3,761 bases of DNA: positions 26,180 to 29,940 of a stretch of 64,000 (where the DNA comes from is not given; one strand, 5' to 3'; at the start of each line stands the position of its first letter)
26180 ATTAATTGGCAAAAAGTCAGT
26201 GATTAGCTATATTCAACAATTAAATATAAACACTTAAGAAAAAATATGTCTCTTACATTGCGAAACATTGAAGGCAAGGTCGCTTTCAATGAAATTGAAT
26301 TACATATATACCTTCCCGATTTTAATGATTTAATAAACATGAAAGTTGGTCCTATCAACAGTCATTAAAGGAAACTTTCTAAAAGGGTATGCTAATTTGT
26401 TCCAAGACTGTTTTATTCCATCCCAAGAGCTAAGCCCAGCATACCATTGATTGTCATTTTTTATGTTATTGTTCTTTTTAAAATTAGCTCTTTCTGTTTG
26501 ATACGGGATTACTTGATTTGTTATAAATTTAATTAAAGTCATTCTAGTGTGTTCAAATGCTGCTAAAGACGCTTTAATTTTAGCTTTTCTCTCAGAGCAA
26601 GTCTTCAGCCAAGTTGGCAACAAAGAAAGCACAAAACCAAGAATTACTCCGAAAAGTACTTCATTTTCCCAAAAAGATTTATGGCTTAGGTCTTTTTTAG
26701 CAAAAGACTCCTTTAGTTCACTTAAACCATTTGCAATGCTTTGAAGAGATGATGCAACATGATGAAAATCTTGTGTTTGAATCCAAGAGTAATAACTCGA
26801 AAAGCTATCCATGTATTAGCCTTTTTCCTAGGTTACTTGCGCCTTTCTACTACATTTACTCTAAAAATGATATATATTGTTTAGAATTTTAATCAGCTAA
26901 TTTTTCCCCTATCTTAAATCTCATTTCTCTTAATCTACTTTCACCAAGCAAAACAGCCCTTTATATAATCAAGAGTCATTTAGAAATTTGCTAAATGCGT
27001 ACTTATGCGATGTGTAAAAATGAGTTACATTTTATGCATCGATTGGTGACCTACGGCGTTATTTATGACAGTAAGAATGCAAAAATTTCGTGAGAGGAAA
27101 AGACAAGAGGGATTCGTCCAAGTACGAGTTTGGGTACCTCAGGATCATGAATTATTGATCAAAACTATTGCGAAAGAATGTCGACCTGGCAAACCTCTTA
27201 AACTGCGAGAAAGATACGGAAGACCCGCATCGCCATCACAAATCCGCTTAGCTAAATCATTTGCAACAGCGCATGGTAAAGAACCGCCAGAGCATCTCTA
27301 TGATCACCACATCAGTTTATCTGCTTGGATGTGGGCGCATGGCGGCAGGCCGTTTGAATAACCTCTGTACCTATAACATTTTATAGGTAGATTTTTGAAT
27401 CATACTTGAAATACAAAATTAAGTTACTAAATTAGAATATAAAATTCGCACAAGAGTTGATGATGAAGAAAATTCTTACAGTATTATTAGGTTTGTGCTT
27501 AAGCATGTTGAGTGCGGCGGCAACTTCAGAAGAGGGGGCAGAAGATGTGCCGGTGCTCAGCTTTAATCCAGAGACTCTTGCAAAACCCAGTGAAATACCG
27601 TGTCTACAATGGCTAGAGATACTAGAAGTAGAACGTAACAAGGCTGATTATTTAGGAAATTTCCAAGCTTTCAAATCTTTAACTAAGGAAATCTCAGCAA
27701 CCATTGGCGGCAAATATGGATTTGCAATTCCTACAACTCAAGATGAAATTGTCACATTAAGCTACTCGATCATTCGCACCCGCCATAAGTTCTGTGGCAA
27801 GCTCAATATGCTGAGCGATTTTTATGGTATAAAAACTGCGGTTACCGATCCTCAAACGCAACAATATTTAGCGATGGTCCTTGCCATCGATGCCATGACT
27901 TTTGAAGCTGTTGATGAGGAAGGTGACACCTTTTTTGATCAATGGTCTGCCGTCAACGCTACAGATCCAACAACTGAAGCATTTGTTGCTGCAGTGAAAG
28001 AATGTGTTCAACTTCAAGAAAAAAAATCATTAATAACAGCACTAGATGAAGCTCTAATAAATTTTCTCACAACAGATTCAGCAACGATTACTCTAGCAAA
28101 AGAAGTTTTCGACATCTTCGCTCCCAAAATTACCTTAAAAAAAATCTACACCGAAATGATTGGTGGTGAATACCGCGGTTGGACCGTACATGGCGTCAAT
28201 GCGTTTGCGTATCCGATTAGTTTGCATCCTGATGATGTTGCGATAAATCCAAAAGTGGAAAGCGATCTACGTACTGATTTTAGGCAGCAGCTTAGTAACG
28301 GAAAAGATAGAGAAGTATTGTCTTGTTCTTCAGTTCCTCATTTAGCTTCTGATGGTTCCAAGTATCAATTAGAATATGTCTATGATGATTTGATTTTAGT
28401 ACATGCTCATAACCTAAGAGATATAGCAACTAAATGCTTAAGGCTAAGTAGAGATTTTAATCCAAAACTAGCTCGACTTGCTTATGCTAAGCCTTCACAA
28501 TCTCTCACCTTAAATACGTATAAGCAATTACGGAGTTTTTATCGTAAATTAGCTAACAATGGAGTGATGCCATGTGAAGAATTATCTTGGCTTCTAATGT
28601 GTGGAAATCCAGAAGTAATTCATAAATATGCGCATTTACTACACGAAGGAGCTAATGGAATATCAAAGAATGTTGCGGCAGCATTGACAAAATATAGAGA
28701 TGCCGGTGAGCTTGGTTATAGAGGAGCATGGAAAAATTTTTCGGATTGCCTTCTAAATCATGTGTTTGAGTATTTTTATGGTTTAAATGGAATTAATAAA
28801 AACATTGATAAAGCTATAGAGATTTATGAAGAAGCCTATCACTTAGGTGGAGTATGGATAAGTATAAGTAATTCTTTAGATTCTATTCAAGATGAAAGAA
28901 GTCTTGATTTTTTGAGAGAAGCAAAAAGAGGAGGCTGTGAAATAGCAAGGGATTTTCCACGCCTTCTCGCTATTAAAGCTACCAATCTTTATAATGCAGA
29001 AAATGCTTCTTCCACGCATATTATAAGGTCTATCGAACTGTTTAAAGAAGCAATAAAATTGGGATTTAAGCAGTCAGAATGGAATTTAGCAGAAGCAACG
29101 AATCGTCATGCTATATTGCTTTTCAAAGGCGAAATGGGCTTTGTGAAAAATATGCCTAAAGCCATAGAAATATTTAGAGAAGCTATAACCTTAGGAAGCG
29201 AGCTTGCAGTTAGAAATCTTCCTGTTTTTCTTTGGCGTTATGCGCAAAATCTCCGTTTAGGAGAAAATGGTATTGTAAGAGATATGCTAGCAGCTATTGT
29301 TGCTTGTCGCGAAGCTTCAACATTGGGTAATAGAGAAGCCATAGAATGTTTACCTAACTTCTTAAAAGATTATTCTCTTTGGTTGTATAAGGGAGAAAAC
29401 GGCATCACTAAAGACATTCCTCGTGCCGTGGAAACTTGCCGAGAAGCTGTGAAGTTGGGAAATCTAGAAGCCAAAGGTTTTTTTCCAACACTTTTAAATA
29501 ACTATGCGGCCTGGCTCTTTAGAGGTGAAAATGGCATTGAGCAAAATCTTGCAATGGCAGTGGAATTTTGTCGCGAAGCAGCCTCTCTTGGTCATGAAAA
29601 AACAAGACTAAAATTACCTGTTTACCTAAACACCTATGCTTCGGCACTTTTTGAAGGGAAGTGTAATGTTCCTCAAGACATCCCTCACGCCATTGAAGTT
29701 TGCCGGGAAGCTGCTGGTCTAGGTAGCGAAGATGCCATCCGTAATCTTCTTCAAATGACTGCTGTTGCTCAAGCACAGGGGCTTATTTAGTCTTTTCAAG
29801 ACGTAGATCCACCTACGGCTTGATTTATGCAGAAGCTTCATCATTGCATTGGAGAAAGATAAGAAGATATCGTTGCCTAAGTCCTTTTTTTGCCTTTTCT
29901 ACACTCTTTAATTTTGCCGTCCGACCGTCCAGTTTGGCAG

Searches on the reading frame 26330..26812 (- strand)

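Call 5: search_protein_families(library=pfam, proteins=[window:26330-26812:-], max_evalue=1)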
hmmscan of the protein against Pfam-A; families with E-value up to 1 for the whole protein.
window:26330-26812:- (160 aa): 1 family
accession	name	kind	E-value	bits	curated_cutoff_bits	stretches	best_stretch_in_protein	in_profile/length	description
PF03899.21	ATP-synt_I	-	0.13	13.1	25.1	1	48-97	21-74/99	ATP synthase I chain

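Call 6: search_protein_families(library=ncbifam, proteins=[window:26330-26812:-], max_evalue=1)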
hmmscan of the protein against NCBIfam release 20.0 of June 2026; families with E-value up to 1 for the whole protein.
window:26330-26812:- (160 aa): 1 family
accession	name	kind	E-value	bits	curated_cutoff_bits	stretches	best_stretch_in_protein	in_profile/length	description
NF049872.2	cytotoxin_MakB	equivalog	0.048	13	240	1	65-128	41-106/349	alpha-pore-forming cytotoxin subunit MakB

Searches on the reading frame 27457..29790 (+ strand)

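Call 7: search_protein_families(library=pfam, proteins=[window:27457-29790:+], max_evalue=0.001)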
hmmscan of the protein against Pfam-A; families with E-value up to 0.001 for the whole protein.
window:27457-29790:+ (777 aa): 1 family
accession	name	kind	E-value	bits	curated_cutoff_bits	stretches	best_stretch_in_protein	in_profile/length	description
PF08238.18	Sel1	-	1.7e-16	60.4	30.7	0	681-713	5-36/36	Sel1 repeat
